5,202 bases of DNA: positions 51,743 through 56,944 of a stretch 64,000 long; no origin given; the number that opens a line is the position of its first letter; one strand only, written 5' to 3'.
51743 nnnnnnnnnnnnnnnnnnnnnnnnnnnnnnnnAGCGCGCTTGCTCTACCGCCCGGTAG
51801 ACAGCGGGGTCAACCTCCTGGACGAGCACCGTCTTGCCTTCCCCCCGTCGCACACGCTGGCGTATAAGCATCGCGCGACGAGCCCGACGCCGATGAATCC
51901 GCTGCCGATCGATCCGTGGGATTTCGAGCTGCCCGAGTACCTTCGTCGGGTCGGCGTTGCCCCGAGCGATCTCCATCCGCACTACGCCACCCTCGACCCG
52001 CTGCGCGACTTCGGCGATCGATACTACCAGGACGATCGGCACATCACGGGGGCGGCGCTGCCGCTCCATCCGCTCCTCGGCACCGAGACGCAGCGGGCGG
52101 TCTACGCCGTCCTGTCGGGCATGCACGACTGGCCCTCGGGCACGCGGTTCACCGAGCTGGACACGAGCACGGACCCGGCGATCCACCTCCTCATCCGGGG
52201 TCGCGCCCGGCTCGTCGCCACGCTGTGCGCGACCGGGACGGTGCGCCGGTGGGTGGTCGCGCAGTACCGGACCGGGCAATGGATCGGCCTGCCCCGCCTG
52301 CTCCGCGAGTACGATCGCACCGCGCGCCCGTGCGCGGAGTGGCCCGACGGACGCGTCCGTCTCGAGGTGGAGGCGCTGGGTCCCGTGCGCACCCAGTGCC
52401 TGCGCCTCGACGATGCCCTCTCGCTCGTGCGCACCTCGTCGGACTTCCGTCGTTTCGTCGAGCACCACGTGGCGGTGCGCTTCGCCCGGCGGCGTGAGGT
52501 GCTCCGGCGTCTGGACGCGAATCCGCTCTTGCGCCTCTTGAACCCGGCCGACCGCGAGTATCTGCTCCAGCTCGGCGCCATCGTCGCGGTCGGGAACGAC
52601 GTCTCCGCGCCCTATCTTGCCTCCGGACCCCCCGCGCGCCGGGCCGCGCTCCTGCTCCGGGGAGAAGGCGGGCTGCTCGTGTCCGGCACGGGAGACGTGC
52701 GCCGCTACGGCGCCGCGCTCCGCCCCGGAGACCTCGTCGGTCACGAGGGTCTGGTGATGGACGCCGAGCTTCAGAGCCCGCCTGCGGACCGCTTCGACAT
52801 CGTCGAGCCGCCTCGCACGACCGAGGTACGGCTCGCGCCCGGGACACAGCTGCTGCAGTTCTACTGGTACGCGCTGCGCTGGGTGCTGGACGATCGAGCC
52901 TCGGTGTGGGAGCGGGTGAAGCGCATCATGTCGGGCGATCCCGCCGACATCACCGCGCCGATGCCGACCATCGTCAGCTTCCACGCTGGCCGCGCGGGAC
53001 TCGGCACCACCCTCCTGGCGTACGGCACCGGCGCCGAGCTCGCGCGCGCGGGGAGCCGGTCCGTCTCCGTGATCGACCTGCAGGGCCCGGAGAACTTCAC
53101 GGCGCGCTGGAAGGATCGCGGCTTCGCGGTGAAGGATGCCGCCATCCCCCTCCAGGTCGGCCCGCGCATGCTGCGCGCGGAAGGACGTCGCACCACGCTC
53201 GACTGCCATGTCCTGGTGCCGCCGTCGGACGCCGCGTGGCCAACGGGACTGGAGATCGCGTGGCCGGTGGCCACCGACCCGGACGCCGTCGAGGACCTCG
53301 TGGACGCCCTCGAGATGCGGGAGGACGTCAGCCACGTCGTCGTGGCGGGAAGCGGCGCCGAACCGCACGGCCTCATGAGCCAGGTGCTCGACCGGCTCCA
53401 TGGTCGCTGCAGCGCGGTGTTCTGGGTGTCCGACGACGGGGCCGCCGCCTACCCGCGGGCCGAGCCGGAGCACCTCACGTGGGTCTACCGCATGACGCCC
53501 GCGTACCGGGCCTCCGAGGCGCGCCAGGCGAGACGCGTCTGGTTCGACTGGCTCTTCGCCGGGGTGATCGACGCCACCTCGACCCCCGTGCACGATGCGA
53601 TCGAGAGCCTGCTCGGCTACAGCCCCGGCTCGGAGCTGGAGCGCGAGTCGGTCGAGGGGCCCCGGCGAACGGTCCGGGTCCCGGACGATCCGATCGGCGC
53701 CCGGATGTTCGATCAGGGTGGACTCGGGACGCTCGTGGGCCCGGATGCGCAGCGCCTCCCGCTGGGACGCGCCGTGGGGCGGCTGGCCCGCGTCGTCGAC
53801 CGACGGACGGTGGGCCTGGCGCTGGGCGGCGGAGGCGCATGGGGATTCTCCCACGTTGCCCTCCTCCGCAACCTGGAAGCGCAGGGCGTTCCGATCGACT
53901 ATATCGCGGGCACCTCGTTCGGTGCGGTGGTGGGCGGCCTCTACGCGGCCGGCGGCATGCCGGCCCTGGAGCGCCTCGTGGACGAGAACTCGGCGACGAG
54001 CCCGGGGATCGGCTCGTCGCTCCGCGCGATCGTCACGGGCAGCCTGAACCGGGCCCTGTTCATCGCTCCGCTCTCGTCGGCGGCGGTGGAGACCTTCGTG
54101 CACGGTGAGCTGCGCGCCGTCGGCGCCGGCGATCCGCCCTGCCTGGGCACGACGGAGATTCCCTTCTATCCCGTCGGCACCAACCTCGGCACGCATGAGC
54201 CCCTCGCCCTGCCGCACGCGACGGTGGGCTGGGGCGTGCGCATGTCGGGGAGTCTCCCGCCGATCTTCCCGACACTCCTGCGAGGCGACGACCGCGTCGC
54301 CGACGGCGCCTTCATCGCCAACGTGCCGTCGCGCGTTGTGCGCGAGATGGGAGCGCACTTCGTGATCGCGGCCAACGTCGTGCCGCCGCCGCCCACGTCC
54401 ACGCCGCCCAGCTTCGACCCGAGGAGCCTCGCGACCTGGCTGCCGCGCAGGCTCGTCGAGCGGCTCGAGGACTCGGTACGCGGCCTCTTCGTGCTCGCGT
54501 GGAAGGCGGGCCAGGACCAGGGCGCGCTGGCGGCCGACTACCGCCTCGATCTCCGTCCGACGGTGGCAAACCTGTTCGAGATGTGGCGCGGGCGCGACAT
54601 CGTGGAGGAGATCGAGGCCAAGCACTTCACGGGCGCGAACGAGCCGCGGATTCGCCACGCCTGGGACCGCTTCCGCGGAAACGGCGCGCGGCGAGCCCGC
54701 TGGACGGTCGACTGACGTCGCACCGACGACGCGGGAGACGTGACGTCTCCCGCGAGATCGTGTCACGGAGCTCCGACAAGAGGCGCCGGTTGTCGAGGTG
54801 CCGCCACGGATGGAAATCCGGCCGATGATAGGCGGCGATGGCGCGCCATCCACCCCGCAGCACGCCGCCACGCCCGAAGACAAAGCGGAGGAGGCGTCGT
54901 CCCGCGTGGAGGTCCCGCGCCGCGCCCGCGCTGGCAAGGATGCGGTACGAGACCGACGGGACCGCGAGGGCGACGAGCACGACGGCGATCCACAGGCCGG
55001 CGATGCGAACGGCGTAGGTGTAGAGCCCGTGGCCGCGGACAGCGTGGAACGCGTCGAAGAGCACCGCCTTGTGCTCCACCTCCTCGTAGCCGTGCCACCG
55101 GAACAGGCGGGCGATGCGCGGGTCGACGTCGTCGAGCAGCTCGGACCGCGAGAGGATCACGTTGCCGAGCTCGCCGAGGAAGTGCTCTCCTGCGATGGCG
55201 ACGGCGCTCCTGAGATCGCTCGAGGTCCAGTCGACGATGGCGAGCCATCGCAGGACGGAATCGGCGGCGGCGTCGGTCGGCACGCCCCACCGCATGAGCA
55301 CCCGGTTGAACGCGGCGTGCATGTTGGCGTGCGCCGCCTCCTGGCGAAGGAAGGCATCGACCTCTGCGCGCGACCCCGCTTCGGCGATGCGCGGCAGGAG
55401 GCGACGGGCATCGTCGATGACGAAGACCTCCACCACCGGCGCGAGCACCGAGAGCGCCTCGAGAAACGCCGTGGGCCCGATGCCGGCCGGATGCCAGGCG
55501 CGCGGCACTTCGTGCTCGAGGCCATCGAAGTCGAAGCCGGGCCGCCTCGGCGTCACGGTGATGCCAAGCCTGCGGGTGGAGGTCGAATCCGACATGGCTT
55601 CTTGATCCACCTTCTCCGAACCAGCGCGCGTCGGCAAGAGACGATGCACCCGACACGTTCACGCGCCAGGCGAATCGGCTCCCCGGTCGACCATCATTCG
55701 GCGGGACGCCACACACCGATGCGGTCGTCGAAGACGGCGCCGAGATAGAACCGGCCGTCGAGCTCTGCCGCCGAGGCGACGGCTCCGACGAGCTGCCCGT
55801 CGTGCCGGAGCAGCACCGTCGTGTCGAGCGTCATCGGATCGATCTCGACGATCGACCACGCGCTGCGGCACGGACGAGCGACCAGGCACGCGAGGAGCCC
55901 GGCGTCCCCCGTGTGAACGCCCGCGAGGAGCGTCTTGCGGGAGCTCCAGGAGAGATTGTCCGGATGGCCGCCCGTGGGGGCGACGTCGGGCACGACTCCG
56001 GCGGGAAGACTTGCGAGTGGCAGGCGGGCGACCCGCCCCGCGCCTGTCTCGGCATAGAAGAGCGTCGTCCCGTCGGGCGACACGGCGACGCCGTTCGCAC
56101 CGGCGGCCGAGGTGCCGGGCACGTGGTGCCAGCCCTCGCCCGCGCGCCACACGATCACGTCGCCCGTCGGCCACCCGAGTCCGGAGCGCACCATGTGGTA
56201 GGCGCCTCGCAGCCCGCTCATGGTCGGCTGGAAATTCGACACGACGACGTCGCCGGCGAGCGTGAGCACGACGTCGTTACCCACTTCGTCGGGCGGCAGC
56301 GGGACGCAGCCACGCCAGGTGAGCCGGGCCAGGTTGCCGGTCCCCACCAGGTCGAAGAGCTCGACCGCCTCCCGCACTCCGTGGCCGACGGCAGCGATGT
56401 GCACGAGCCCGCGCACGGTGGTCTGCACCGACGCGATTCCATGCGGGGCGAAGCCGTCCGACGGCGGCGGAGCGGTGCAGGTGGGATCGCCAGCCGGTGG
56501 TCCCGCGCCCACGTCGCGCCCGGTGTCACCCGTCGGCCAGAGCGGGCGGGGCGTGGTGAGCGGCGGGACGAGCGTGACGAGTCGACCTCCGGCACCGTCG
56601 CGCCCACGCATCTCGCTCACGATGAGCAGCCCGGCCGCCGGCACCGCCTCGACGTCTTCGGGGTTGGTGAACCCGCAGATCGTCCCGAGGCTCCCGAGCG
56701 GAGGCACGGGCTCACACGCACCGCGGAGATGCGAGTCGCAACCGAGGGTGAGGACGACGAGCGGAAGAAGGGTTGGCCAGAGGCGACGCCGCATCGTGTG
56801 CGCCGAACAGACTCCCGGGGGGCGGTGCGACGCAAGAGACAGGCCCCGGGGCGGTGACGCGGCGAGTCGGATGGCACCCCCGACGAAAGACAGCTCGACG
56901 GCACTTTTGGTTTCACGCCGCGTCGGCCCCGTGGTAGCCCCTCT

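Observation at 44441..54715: Possible local cyclic-nucleotide circuit: an adenylyl/guanylyl cyclase-AAA-TPR protein within 4 kb of a cNMP-binding patatin phospholipase and a lipid-metabolism operon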

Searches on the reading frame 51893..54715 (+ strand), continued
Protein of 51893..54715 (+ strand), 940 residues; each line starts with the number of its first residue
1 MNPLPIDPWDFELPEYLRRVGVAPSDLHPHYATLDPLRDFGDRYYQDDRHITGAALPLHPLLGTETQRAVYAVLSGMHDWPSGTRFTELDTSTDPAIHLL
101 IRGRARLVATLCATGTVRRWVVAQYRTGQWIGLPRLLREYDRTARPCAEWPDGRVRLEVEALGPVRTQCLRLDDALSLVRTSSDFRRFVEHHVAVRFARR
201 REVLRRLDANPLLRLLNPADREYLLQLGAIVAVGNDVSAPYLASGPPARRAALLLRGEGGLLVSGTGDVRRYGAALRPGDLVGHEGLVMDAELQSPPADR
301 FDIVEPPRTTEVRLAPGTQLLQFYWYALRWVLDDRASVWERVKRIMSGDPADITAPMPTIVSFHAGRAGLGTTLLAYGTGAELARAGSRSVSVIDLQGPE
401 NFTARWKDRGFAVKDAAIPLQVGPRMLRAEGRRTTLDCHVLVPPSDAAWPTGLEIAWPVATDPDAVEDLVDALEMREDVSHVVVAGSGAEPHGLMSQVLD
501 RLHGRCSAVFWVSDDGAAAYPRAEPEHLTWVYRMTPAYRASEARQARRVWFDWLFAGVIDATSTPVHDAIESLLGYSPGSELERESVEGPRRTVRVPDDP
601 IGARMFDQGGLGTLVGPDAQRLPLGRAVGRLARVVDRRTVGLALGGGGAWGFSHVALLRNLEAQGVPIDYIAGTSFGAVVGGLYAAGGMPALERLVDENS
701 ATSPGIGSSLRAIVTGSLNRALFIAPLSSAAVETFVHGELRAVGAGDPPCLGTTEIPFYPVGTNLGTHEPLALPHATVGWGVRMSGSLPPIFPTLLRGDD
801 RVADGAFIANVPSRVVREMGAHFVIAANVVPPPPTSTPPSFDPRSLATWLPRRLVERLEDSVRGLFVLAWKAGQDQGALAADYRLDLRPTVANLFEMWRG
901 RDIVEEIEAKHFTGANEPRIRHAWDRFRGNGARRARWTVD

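Call 35: search_protein_families(library=pfam, proteins=[L012:517-1977:-, L012:1985-3619:-, L012:2243-3664:+, L012:3735-5015:+, L012:5037-6884:-], max_evalue=0.001)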
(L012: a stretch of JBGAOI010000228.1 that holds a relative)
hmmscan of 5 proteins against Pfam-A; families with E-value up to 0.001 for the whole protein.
L012:517-1977:- (486 aa): 2 families
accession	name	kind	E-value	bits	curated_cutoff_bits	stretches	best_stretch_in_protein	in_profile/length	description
PF02233.22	PNTB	-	8.2e-186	618.8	31.7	1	7-475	2-455/456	NAD(P) transhydrogenase beta subunit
PF00205.28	TPP_enzyme_M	-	0.00014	22.1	30.4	0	311-406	1-87/137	Thiamine pyrophosphate enzyme, central domain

L012:1985-3619:- (544 aa): 5 families
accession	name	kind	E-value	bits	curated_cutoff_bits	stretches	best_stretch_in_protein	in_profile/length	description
PF01262.27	AlaDh_PNT_C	-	7.8e-64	215.5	23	1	172-398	1-213/214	Alanine dehydrogenase/PNT, C-terminal domain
PF05222.21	AlaDh_PNT_N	-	3.7e-48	163.7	30.4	1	27-168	1-136/136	Alanine dehydrogenase/PNT, N-terminal domain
PF12769.12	PNTB_4TM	-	1.7e-34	118.5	26.2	1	459-544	1-85/85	4TM region of pyridine nucleotide transhydrogenase, mitoch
PF13450.12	NAD_binding_8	-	4.3e-05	24.2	21.9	0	201-231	1-31/68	NAD(P)-binding Rossmann-like domain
PF02826.25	2-Hacid_dh_C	-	0.00085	19.2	25.1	0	187-246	27-86/178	D-isomer specific 2-hydroxyacid dehydrogenase, NAD binding domain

L012:2243-3664:+ (473 aa): 0 families

L012:3735-5015:+ (426 aa): 0 families

L012:5037-6884:- (615 aa): 2 families
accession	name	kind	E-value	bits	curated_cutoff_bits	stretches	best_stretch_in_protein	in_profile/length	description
PF05683.17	Fumerase_C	-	2.6e-86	288.6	22.2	1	396-600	1-203/205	Fumarase C-terminus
PF05681.19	Fumerase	-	1.5e-79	267.6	25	1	115-388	4-267/270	Fumarate hydratase (Fumerase)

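Call 37: search_protein_families(library=pfam, proteins=[P0024, P0025, P0027, P0028], max_evalue=0.01)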
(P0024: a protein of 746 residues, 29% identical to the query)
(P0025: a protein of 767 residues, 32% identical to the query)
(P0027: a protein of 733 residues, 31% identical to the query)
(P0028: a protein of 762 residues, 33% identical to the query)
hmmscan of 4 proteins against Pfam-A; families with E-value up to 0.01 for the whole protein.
P0024 (746 aa): 2 families
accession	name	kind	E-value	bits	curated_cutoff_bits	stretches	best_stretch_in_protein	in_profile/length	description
PF01734.28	Patatin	-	6.5e-36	124.8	27.7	1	37-229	1-189/191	Patatin-like phospholipase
PF07244.20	POTRA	-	0.002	19.3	21.3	1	346-411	2-74/79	Surface antigen variable number repeat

P0025 (767 aa): 2 families
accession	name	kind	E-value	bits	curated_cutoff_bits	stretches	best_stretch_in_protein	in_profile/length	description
PF01734.28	Patatin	-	9.5e-29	101.4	27.7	1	65-256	1-190/191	Patatin-like phospholipase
PF01103.29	Omp85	-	1.9e-07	31.4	24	1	511-693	24-230/325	Omp85 superfamily domain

P0027 (733 aa): 1 family
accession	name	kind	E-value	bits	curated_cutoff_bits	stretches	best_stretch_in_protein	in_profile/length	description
PF01734.28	Patatin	-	5e-29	102.3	27.7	1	35-222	2-189/191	Patatin-like phospholipase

P0028 (762 aa): 2 families
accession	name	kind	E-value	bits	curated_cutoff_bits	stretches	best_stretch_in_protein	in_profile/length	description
PF01734.28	Patatin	-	5e-29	102.3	27.7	1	59-246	2-189/191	Patatin-like phospholipase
PF01103.29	Omp85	-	0.0021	18.1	24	1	515-738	50-297/325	Omp85 superfamily domain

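Call 49: search_protein_families(library=padloc, proteins=[window:51893-54715:+], max_evalue=0.001)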
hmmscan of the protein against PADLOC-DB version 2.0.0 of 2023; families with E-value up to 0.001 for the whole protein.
window:51893-54715:+ (940 aa): 0 families

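Call 51: find_encoding_contigs(protein=P0026, flank=10000, max_places=4)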
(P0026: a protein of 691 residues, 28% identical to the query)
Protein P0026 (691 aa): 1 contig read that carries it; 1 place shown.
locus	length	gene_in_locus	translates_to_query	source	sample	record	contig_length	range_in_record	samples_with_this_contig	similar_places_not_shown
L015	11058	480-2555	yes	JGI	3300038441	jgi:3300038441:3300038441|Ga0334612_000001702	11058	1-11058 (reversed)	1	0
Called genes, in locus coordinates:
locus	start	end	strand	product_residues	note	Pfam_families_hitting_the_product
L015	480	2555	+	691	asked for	PF00027:cNMP_binding, PF24179:NTE_Ploop, PF01734:Patatin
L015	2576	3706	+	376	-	PF02353:CMAS, PF13489:Methyltransf_23, PF08241:Methyltransf_11, PF08242:Methyltransf_12 (weak), PF13649:Methyltransf_25 (weak)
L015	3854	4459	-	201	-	PF13621:Cupin_8 (weak)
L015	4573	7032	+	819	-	PF12704:MacB_PCD, PF02687:FtsX, PF12704:MacB_PCD, PF02687:FtsX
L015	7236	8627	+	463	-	PF00083:Sugar_tr (faint), PF07690:MFS_1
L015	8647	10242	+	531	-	PF07969:Amidohydro_3 (faint), PF01979:Amidohydro_1 (weak)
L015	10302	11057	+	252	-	?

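Call 80: list_cluster_members(proteins=[P0001, P0029, P0257])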
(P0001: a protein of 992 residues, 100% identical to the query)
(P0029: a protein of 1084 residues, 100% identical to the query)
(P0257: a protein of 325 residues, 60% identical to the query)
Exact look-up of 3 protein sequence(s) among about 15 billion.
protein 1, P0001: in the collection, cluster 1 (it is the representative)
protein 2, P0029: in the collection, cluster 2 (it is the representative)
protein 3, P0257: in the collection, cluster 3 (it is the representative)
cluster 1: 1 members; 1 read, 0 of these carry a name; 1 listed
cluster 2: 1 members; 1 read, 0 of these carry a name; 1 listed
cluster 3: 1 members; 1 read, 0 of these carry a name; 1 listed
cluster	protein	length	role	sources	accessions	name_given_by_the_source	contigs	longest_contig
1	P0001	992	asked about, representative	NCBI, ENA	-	-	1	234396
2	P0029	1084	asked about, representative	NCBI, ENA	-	-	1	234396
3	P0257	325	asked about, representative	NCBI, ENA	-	-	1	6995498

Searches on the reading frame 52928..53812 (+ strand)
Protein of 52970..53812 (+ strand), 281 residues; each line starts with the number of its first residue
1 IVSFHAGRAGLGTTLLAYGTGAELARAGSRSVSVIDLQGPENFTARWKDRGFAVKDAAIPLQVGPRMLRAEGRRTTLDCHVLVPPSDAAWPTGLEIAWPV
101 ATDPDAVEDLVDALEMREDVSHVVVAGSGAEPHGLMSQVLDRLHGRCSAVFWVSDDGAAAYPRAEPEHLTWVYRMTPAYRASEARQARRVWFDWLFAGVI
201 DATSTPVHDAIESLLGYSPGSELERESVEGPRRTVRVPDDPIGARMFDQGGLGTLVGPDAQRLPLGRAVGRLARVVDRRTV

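Call 10: search_protein_families(library=pfam, proteins=[window:52970-53812:+], max_evalue=10)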
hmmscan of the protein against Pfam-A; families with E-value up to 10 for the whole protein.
window:52970-53812:+ (281 aa): 1 family
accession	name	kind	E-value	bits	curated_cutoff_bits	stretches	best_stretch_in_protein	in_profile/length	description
PF02875.26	Mur_ligase_C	-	0.014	16.7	28.4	1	100-158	18-80/127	Mur ligase, glutamate ligase domain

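Call 76: predict_structure(alignment_id=A3)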
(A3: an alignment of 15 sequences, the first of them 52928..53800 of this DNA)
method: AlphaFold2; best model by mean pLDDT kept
length: 291 residues; sequences in the alignment: 15
mean_pLDDT: 85.6   pTM: 0.80
mean pLDDT of the five models: 85.6, 85.4, 84.7, 81.9, 81.5
residues with pLDDT >= 90: 124; 70-90: 137; 50-70: 24; < 50: 6
segments of 3 or more residues with pLDDT < 50: 1-5
pLDDT, mean of each block of 10 residues (from residue 1): 50 89 89 95 90 93 95 78 75 95 93 92 92 93 79 86 88 72 83 87 84 84 86 80 70 91 92 90 91 86
secondary structure, 60 per line:
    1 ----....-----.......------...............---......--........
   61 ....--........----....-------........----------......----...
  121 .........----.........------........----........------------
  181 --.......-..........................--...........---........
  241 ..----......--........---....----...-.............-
elements in order: H5-8 E14-20 H27-41 E45-50 H53-64 E67-74 H79-82 E90-97 E108-113 H118-129 E134-142 H149-156 E161-168 E183-189 H191-216 H219-229 H233-242 E247-252 H255-262 H266-269 H278-290

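Call 78: fold_search(model_id=the predicted structure, library=pdb)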
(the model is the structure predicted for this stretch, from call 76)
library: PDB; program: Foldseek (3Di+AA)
matches with E <= 10: 881; with E <= 0.001: 52
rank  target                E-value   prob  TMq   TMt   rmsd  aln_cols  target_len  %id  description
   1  3ea0_B                3.8e-06  1.00  0.46  0.54  10.5       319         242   12  Crystal Structure of ParA Family ATPase from Chlorobium tepidum TLS (released 2008-09-23)
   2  3ea0_A                1.8e-05  1.00  0.45  0.53  12.9       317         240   13  Crystal Structure of ParA Family ATPase from Chlorobium tepidum TLS (released 2008-09-23)
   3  6yb5_A                1.9e-05  1.00  0.46  0.54   9.8       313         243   13  Orthorhombic crystal structure of a native BcsRQ complex crystallized in the presence of ADP (released 2021-02-24)
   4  8q5v_D                2.9e-05  1.00  0.45  0.48  12.4       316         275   13  MgADP-bound Fe protein of the molybdenum nitrogenase from Methanothermococcus thermolithotrophicus (released 2024-05-15)
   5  5j1j_B                3.7e-05  1.00  0.47  0.54   7.9       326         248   15  Structure of FleN-AMPPNP complex (released 2017-03-29)
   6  4rz3_A                4.2e-05  1.00  0.45  0.53  10.3       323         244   12  Crystal structure of the MinD-like ATPase FlhG (released 2015-03-04)
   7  8q5v_M                6.8e-05  1.00  0.46  0.48  12.9       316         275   13  MgADP-bound Fe protein of the molybdenum nitrogenase from Methanothermococcus thermolithotrophicus (released 2024-05-15)
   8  2bek_B                7.2e-05  1.00  0.41  0.47  13.4       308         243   16  Structure of the bacterial chromosome segregation protein Soj (released 2005-01-12)
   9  6yay_B                9.7e-05  1.00  0.46  0.54  10.5       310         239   13  Crystal structure of a Selenium-derivatized complex of the bacterial cellulose secretion regulators BcsR and BcsQ, cry (released 2021-02-24)
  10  8q5w_E                1.0e-04  1.00  0.45  0.47  12.7       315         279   13  MgADP-bound Fe protein of the molybdenum nitrogenase from Methanocaldococcus infernus (released 2024-05-15)
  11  5aun_B                1.2e-04  0.99  0.33  0.38  12.0       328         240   14  Crystal structure of the HypAB-Ni complex (released 2015-06-24)
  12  4rz2_B                1.3e-04  1.00  0.46  0.51   9.3       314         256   14  Crystal structure of the MinD-like ATPase FlhG (released 2015-03-04)
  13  2bek_A                1.4e-04  1.00  0.45  0.53   8.5       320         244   17  Structure of the bacterial chromosome segregation protein Soj (released 2005-01-12)
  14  5auq_F                1.6e-04  1.00  0.38  0.47  12.8       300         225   14  Crystal structure of ATPase-type HypB in the nucleotide free state (released 2015-06-24)
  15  8q5v_A                1.7e-04  1.00  0.46  0.48  12.1       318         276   13  MgADP-bound Fe protein of the molybdenum nitrogenase from Methanothermococcus thermolithotrophicus (released 2024-05-15)
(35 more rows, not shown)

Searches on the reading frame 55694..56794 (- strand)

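Call 48: search_protein_families(library=pfam, proteins=[window:55694-56794:-], max_evalue=0.001)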
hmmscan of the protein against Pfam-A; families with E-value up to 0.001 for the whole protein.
window:55694-56794:- (366 aa): 1 family
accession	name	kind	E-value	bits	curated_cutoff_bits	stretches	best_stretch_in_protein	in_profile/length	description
PF08450.18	SGL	-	0.00062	19.9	26.3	1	168-261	84-164/246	SMP-30/Gluconolactonase/LRE-like region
